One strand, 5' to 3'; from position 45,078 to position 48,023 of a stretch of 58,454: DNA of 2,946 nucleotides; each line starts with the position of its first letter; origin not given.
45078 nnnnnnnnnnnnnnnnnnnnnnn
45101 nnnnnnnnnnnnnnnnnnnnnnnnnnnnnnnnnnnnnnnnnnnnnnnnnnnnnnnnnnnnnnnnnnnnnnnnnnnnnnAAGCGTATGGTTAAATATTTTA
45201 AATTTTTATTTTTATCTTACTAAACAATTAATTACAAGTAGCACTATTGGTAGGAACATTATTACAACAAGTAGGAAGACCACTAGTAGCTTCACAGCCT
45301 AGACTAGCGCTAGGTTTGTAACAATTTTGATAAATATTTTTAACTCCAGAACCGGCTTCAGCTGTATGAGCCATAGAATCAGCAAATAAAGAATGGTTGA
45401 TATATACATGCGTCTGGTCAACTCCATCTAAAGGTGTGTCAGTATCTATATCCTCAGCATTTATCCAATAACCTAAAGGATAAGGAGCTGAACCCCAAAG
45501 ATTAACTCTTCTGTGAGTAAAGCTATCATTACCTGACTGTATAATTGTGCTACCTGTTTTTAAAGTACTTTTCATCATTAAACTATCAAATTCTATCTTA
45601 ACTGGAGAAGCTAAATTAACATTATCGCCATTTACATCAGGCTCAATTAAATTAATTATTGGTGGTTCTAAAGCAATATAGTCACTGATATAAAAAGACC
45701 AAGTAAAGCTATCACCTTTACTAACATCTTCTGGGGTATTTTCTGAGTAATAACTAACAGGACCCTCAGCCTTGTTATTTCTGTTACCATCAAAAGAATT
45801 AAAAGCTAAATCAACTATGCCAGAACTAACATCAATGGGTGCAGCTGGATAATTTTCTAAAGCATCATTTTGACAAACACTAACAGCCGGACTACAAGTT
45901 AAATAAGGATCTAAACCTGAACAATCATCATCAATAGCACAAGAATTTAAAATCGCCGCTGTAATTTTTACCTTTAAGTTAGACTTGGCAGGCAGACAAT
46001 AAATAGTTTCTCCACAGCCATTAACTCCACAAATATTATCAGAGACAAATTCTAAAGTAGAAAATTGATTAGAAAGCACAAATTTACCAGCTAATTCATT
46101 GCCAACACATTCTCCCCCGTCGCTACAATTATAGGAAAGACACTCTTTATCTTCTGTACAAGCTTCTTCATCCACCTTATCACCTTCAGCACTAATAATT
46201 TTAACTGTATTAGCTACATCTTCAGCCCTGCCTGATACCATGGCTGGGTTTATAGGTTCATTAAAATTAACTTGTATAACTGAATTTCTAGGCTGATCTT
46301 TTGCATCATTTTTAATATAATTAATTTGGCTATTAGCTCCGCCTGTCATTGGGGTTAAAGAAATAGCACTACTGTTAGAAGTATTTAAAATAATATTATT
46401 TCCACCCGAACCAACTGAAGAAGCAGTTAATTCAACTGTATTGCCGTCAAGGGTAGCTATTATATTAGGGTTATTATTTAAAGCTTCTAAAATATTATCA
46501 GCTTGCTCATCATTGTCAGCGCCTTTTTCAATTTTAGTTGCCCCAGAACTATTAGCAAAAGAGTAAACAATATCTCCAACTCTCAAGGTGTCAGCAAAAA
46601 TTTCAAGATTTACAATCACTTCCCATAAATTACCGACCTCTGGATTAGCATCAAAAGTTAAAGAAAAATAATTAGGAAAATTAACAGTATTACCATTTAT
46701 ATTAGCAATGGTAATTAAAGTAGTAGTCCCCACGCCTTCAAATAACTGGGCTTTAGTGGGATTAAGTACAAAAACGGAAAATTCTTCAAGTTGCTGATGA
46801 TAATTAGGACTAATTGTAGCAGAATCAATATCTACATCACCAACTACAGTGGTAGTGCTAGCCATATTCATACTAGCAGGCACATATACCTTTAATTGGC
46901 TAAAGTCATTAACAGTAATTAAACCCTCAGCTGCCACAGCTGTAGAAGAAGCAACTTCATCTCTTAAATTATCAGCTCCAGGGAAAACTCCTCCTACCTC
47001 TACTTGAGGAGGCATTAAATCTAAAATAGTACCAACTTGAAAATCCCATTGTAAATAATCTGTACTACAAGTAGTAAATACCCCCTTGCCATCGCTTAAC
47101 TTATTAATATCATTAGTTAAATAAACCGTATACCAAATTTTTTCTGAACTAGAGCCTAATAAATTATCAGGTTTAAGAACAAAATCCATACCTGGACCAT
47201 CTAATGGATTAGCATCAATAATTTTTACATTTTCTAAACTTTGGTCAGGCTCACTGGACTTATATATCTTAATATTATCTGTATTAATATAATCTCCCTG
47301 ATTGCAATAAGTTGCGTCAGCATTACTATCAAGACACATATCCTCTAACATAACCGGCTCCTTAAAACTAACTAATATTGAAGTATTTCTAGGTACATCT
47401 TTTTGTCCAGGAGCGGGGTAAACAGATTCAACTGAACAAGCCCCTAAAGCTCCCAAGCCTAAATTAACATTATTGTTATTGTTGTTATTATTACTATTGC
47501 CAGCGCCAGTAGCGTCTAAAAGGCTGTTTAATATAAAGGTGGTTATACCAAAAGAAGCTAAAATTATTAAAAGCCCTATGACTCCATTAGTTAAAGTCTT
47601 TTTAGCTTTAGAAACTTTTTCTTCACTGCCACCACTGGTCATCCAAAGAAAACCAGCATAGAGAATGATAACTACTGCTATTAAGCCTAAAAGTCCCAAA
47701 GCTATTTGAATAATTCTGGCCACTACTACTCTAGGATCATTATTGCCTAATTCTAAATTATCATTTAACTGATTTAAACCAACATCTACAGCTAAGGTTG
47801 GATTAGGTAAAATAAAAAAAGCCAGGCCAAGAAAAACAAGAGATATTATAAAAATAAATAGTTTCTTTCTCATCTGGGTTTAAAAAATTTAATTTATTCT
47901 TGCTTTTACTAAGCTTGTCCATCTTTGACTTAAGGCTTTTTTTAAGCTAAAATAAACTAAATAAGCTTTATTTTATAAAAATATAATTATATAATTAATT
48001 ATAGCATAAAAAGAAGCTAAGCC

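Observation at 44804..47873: Duplicated VirB2/TrbC-type (T4SS-pilin-like) two-TM module fused to giant ectodomains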

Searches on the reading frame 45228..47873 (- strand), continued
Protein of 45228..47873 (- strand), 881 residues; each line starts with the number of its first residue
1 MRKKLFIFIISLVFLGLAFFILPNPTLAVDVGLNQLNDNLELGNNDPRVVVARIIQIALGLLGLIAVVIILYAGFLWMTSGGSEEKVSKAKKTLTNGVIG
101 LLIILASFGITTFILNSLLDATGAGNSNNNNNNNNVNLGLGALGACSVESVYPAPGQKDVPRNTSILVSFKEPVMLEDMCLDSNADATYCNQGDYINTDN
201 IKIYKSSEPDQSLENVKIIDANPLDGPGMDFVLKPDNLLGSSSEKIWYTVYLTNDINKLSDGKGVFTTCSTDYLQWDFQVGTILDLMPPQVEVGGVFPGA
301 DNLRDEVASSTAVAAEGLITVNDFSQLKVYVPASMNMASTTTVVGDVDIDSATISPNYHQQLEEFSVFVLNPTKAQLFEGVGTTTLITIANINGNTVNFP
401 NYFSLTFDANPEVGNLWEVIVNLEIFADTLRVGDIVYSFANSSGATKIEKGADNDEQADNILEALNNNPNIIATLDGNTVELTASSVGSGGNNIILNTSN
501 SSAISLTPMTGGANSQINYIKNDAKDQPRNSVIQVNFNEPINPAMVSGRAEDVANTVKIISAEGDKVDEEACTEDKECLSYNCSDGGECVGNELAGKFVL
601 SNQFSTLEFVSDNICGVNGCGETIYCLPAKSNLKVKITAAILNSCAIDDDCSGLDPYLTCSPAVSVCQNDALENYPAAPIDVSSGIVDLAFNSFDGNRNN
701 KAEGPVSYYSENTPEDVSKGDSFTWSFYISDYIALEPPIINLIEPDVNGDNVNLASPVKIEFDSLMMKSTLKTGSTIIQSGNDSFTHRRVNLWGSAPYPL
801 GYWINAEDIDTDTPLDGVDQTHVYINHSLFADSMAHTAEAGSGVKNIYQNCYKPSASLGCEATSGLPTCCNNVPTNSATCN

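Call 53: predict_structure(alignment_id=A2)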
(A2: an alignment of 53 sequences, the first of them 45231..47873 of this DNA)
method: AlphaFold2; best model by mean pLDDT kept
length: 881 residues; sequences in the alignment: 53
mean_pLDDT: 85.2   pTM: 0.66
mean pLDDT of the five models: 85.2, 85.2, 83.5, 83.5, 83.4
residues with pLDDT >= 90: 467; 70-90: 300; 50-70: 74; < 50: 40
segments of 3 or more residues with pLDDT < 50: 22-37, 39-43, 121-135
pLDDT, mean of each block of 10 residues (from residue 1): 65 62 38 45 55 74 84 84 81 86 81 63 38 55 90 94 95 93 83 89 93 91 81 93 94 95 90 94 94 92 88 93 94 78 73 86 90 91 88 92 91 89 91 94 91 95 91 95 90 91 95 83 90 96 91 95 95 96 96 95 94 89 92 96 94 92 92 91 89 93 90 80 95 88 80 87 93 87 86 84 91 60 92 83 92 69 64 67 53
secondary structure, 60 per line:
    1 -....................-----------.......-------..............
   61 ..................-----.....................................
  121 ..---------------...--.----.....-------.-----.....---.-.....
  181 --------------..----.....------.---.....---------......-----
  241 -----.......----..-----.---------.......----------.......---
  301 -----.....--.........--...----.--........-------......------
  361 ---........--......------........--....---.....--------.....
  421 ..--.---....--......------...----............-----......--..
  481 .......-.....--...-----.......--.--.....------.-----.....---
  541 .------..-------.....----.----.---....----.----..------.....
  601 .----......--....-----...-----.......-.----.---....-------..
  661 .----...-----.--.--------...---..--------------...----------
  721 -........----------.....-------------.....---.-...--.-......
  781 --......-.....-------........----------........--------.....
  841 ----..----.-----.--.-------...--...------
elements in order (helices of 4 or more, strands of 3 or more residues): H2-21 H33-39 H47-78 H84-122 E148-152 E166-170 H176-179 E201-205 E216-220 E230-235 E246-252 E274-280 E291-297 E306-310 E313-321 E334-341 E349-354 E364-371 E374-379 E386-393 E396-399 E403-407 E416-422 E429-432 E435-440 E447-449 H454-465 E471-476 E479-487 H489-493 E496-498 E504-510 E516-520 E533-537 E557-561 E596-601 E606-611 E614-617 E623-625 E631-637 H648-651 E659-661 E666-668 E686-688 E708-710 E722-729 E740-744 E758-762 E775-780 E783-788 E790-794 E802-809 E820-827 E836-840 E868-870 E873-875

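Call 57: fold_search(model_id=the predicted structure, library=pdb)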
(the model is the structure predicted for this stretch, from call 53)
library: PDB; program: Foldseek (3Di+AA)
matches with E <= 10: 370; with E <= 0.001: 3
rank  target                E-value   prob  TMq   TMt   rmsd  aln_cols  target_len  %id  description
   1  9gos                  1.4e-07  0.77  0.09  0.03  49.0       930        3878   11  CryoEM structure of the native Chlamydomonas reinhardtii Flagella Membrane Glycoprotein 1B. (released 2025-05-07)
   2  5a42                  8.9e-05  0.28  0.10  0.06  38.0       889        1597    8  Cryo-EM single particle 3D reconstruction of the native conformation of E. coli alpha-2-macroglobulin (ECAM) (released 2015-07-29)
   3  1e07                  3.1e-04  0.23  0.08  0.11  79.3       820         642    9  Model of human carcinoembryonic antigen by homology modelling and curve-fitting to experimental solution scattering data (released 2000-07-04)
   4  4zjg                  2.4e-03  0.41  0.09  0.22  33.9       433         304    8  Crystal structure of native alpha-2-macroglobulin from Escherichia coli spanning domains MG0-NIE-MG1. (released 2015-06-10)
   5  4hu2                  2.9e-03  0.97  0.08  0.33  30.6       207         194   11  Crystal structure of LdtMt2, a L,D-transpeptidase from Mycobacterium tuberculosis: domain A and B (released 2012-12-12)
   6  5erp_A                3.0e-03  0.14  0.08  0.13  55.5       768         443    7  Crystal structure of human Desmocollin-2 ectodomain fragment EC2-5 (released 2016-06-15)
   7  7bk7_AAA              3.8e-03  1.00  0.10  0.80   2.5       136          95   13  PfCopC mutant - D83N (released 2021-07-07)
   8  9c14                  5.0e-03  1.00  0.10  0.70   4.0       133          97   16  Structure of the CopC-like domain of YcnJ (released 2025-08-06)
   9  5ziz_A                5.2e-03  1.00  0.09  0.23   5.5       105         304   10  Crystal structure of Xanthomonas campestris FlgL (space group H3) (released 2018-10-17)
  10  9i2q_C                5.2e-03  0.91  0.08  0.11  17.9       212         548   10  Wzc-K540M-3YE MgADP C1 (released 2025-04-30)
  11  9i2q_B                5.8e-03  0.90  0.08  0.11  17.9       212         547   10  Wzc-K540M-3YE MgADP C1 (released 2025-04-30)
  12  8pxy_A                5.8e-03  0.54  0.08  0.19  37.3       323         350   11  Crystal structure of the transpeptidase LdtMt2 C354S mutant from Mycobacterium tuberculosis in complex with natural su (released 2024-08-07)
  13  5du7_A                6.5e-03  0.57  0.08  0.19  37.3       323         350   11  Crystal structure of ldtMt2 at 1.79 Angstrom resolution (released 2016-09-28)
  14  9i2q_A                8.1e-03  0.87  0.08  0.10  17.9       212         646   10  Wzc-K540M-3YE MgADP C1 (released 2025-04-30)
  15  9exq_A                8.1e-03  0.82  0.07  0.09  18.0       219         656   10  Wzc-K540M-3YE-N711Y MgADP C1 (released 2025-04-23)
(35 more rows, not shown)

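Call 90: search_solved_structures(query=A2, max_evalue=1)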
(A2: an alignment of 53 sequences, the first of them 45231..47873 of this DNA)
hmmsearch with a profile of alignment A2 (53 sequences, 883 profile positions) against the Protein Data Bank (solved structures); distinct sequences matched with E-value up to 1: 2.
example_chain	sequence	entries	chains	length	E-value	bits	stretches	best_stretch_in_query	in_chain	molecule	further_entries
5k9j_H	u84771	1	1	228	0.048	14.9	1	97-156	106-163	56.a.09 heavy chain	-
5k9k_A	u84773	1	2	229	0.048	14.9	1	97-156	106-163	56.a.09 Heavy chain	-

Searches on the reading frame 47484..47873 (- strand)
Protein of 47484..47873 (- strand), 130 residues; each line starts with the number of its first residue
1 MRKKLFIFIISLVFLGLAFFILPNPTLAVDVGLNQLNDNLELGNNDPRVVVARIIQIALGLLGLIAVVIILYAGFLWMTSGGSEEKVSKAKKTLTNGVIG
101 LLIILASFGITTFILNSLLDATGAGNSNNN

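Call 6: search_protein_families(library=pfam, proteins=[window:47484-47873:-], max_evalue=1)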
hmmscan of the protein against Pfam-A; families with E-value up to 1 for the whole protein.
window:47484-47873:- (130 aa): 7 families
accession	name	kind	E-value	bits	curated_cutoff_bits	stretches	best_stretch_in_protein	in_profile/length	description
PF18895.5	T4SS_pilin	-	2.3e-10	40.8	26.6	1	53-114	11-71/71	Type IV secretion system pilin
PF04956.18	TrbC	-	0.0001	22.9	27.9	1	8-112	10-96/98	TrbC/VIRB2 pilin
PF04746.17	DUF575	-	0.0037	17.9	25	1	48-91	6-49/101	Protein of unknown function (DUF575)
PF15183.11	MRAP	-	0.039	14.4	27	1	96-130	37-71/89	Melanocortin-2 receptor accessory protein family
PF13567.11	DUF4131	-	0.042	14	31.6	0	2-56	28-75/165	Domain of unknown function (DUF4131)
PF04290.18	DctQ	-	0.058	13.7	28.3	1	51-120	61-128/132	Tripartite ATP-independent periplasmic transporters, DctQ component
PF20563.3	DUF6773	-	0.72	10.1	27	1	65-116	53-110/163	Family of unknown function (DUF6773)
